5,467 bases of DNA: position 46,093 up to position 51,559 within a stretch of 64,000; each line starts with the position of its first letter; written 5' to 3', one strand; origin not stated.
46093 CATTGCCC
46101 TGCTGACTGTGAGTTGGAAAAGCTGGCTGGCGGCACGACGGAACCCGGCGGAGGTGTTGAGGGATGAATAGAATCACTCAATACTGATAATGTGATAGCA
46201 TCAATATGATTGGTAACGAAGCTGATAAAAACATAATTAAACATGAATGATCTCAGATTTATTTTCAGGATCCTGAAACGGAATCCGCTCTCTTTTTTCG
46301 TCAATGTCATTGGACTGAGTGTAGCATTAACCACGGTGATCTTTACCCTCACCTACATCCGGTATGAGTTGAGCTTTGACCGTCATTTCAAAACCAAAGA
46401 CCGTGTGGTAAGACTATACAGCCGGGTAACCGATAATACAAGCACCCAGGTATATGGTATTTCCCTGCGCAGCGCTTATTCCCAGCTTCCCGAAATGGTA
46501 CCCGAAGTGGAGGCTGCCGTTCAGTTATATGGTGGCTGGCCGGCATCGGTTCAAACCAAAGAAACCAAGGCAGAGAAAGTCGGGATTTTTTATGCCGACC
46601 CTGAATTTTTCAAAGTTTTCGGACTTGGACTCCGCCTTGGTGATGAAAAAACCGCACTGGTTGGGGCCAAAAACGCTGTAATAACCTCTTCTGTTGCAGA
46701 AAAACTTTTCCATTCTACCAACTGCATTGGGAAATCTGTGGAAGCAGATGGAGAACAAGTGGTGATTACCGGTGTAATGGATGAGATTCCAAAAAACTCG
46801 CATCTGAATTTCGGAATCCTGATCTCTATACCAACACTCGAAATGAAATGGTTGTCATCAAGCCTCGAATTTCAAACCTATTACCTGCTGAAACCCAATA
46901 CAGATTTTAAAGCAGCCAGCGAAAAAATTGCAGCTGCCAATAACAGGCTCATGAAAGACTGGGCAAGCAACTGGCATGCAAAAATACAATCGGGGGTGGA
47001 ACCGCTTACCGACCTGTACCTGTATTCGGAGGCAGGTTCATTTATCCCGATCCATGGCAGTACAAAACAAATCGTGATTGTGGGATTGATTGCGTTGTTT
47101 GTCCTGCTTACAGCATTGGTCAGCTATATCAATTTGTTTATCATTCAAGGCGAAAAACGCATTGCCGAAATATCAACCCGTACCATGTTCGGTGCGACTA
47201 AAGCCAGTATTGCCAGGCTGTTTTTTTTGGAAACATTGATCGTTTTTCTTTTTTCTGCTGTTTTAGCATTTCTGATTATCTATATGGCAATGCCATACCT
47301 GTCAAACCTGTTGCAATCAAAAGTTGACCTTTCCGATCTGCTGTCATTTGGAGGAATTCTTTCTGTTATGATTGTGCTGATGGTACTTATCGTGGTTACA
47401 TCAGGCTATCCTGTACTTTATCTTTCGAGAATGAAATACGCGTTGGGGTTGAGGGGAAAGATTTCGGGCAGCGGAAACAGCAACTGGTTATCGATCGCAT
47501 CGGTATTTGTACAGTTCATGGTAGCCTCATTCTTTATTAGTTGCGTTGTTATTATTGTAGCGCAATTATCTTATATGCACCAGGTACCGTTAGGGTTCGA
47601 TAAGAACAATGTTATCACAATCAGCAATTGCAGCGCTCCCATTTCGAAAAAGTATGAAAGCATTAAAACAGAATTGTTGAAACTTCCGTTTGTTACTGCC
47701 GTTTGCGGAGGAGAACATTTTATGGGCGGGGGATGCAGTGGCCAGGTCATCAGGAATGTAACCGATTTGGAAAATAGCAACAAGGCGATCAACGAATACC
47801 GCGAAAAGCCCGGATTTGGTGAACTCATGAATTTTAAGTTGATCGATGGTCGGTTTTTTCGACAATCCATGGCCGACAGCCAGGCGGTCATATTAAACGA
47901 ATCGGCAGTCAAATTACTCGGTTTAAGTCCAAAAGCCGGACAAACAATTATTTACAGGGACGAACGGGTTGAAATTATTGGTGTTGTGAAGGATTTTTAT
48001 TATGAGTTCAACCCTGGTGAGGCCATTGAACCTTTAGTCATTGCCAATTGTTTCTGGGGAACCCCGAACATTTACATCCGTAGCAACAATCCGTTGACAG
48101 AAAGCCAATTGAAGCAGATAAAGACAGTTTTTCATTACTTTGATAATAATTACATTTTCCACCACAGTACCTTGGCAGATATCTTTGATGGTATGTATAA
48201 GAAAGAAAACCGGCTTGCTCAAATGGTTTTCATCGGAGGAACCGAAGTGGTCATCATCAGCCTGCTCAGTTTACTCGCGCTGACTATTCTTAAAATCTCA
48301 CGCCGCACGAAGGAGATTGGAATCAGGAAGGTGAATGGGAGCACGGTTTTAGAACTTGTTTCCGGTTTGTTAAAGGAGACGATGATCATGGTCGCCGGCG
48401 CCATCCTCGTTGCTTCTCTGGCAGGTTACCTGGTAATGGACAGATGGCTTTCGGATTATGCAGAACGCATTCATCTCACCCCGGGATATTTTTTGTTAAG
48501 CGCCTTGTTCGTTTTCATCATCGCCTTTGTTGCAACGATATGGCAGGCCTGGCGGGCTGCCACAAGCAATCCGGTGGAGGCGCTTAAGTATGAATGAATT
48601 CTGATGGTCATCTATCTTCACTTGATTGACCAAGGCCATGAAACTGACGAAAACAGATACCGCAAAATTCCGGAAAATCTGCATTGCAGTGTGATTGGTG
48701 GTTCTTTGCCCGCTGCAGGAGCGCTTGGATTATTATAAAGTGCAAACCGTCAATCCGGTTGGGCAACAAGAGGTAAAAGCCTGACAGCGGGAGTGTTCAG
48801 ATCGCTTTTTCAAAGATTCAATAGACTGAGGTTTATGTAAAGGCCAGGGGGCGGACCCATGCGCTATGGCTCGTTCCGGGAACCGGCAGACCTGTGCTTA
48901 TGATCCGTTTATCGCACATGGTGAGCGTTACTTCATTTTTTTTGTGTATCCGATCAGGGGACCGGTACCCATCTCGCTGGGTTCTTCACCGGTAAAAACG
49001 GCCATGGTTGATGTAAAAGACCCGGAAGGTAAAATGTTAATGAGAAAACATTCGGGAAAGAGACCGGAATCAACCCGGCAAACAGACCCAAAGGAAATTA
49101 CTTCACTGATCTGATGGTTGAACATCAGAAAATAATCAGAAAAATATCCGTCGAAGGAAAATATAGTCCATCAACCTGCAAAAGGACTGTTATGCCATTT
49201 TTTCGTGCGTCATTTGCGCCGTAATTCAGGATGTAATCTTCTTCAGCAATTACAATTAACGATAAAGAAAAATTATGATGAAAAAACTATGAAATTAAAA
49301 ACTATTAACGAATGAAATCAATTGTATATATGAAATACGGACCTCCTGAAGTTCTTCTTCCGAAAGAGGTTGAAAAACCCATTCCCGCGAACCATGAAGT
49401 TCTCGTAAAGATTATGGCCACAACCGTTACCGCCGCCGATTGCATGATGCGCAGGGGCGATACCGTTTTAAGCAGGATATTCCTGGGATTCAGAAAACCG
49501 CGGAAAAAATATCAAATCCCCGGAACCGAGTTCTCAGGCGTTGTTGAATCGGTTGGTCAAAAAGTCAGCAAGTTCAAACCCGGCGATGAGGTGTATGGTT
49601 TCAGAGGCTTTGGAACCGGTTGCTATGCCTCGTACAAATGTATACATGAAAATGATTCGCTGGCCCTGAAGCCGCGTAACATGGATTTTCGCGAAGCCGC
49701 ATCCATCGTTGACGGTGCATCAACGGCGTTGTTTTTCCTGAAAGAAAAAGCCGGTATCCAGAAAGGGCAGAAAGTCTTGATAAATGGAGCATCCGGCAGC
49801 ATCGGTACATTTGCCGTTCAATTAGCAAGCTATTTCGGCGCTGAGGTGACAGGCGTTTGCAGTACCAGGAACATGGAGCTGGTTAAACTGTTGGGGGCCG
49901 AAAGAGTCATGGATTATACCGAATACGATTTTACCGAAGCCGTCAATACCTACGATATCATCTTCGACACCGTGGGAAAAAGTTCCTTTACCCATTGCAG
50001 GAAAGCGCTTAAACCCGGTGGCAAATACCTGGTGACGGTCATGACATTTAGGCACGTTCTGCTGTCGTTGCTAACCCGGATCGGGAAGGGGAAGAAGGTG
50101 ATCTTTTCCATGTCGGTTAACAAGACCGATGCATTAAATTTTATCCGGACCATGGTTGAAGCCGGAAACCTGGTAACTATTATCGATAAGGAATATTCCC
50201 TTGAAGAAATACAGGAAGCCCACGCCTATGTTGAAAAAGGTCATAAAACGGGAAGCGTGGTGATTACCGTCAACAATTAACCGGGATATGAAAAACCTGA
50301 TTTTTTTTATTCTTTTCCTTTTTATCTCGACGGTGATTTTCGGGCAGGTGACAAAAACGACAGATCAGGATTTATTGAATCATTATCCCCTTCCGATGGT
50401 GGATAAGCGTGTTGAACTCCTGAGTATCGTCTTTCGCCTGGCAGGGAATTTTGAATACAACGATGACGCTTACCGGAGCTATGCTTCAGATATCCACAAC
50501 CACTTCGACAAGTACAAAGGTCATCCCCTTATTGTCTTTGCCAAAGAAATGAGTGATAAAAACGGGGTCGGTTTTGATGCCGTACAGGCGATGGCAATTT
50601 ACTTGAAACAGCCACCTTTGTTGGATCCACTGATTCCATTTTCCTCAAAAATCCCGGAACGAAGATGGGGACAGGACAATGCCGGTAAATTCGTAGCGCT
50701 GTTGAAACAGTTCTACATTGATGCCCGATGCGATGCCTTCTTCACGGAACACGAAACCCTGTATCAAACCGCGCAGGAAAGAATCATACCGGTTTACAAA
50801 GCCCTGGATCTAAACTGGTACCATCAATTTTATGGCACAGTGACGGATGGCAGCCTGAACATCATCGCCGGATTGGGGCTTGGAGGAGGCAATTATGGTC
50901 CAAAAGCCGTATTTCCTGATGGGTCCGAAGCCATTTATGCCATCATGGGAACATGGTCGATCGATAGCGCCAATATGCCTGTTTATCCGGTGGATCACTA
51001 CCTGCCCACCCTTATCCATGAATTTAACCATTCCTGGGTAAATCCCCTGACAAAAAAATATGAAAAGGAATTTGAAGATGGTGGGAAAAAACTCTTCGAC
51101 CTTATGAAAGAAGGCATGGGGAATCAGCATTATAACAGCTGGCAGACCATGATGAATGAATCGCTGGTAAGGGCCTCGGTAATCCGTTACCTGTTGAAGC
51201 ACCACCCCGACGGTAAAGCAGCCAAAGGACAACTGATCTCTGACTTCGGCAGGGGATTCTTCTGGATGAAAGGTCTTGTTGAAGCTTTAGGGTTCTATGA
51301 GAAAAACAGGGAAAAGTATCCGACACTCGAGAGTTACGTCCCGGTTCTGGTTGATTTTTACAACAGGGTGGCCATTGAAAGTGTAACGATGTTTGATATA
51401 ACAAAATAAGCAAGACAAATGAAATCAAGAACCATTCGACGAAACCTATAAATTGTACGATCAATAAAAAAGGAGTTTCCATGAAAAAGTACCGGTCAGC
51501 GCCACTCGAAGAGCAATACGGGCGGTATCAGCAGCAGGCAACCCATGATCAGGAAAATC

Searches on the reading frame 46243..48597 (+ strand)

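Call 52: search_protein_families(library=ncbifam, proteins=[window:46243-48597:+], max_evalue=1e-10)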
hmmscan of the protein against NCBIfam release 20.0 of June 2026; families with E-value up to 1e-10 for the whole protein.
window:46243-48597:+ (784 aa): 2 families
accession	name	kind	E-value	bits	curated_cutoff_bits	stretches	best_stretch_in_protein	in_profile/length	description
TIGR03434.1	ADOP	subfamily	1.5e-60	205.2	622.3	1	2-784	3-803/803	ADOP family duplicated permease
NF038008.1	ABC_perm_DarB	equivalog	1.1e-27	96.3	700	1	272-461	268-456/777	darobactin export ABC transporter permease subunit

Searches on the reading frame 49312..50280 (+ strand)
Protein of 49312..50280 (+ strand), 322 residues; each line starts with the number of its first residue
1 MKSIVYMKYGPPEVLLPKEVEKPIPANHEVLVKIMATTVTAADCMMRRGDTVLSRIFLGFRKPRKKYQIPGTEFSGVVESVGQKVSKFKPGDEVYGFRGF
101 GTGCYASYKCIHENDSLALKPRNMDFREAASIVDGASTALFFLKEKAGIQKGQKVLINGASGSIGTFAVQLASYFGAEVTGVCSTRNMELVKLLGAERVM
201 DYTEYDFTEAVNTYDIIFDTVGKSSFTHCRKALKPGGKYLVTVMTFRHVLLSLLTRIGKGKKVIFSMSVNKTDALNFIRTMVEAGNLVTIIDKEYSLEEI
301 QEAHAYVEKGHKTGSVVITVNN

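Call 3: search_protein_families(library=pfam, proteins=[window:49312-50280:+])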
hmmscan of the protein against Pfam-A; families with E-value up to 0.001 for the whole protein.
window:49312-50280:+ (322 aa): 3 families
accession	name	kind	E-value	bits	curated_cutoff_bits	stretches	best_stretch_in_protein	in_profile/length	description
PF13602.12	ADH_zinc_N_2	-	1.4e-25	91.2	27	1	194-318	1-134/134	Zinc-binding dehydrogenase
PF00107.32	ADH_zinc_N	-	3.1e-14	53.5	31.8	1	164-273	2-119/129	Zinc-binding dehydrogenase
PF08240.17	ADH_N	-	3.3e-14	53.4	23.5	1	27-115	2-98/104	Alcohol dehydrogenase GroES-like domain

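Call 4: search_protein_families(library=ncbifam, proteins=[window:49312-50280:+])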
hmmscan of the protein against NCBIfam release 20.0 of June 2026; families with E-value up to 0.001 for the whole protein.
window:49312-50280:+ (322 aa): 26 families (the best 25 are shown)
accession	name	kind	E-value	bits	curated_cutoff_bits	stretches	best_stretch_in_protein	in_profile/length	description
TIGR02824.1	quinone_pig3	subfamily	5.5e-50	170.2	296.8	1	1-320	1-325/325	putative NAD(P)H quinone oxidoreductase, PIG3 family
NF010344.0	PRK13771.1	subfamily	2.6e-33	115.4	349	2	103-320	116-333/334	putative alcohol dehydrogenase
TIGR01751.1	crot-CoA-red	equivalog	1.4e-29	103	378.55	2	93-214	131-253/398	crotonyl-CoA carboxylase/reductase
NF041172.1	AcrlCoa_red_Thmprot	equivalog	9.8e-28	97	500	2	121-319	133-333/334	acryloyl-CoA reductase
TIGR02817.1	adh_fam_1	subfamily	1.9e-24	86.7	284.05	1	13-318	15-333/336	zinc-binding alcohol dehydrogenase family protein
NF008024.0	PRK10754.1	subfamily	1.6e-23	83.2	348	1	2-316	3-323/327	NADPH:quinone reductase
NF041097.1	keto_inos_dh_IolM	equivalog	6.9e-19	67.8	450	2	18-94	43-117/389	scyllo-inosose 3-dehydrogenase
TIGR02823.1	oxido_YhdH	subfamily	3.8e-18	65.4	297.25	1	29-320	28-324/324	acrylyl-CoA reductase family protein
NF041183.1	Pks2_ls1_myc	equivalog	7.2e-18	62.9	2400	1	29-212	1434-1606/2086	sulfolipid-1 biosynthesis phthioceranic/hydroxyphthioceranic acid synthase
NF003808.0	PRK05396.1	equivalog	1.3e-15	57.1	380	2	102-319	118-339/341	L-threonine 3-dehydrogenase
TIGR03989.1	Rxyl_3153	subfamily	4.6e-14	52.5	440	2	19-94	18-83/370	NDMA-dependent alcohol dehydrogenase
NF051456.1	acrylyl_AcuI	equivalog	6.4e-14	51.5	440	1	26-320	26-324/325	acrylyl-CoA reductase (NADPH)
TIGR00692.1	tdh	equivalog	3.3e-13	49.4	458.35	2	102-318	116-338/340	L-threonine 3-dehydrogenase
NF047908.1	AldhRedAhr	equivalog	5.4e-12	45.2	470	1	121-318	137-333/335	NADPH-dependent aldehyde reductase Ahr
NF007642.0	PRK10309.1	equivalog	8.6e-12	44.9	550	1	102-206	114-216/347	galactitol-1-phosphate 5-dehydrogenase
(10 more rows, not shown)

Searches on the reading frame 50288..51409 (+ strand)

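Call 3: search_protein_families(library=pfam, proteins=[window:50288-51409:+])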
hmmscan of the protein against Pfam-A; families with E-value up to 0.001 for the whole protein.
window:50288-51409:+ (373 aa): 1 family
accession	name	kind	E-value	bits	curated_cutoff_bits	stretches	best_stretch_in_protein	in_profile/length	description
PF16286.10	DUF4932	-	1.2e-53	183.1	28.7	1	38-356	5-331/332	Domain of unknown function (DUF4932)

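Call 4: search_protein_families(library=ncbifam, proteins=[window:50288-51409:+])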
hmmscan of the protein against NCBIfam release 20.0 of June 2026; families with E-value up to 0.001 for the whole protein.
window:50288-51409:+ (373 aa): 0 families
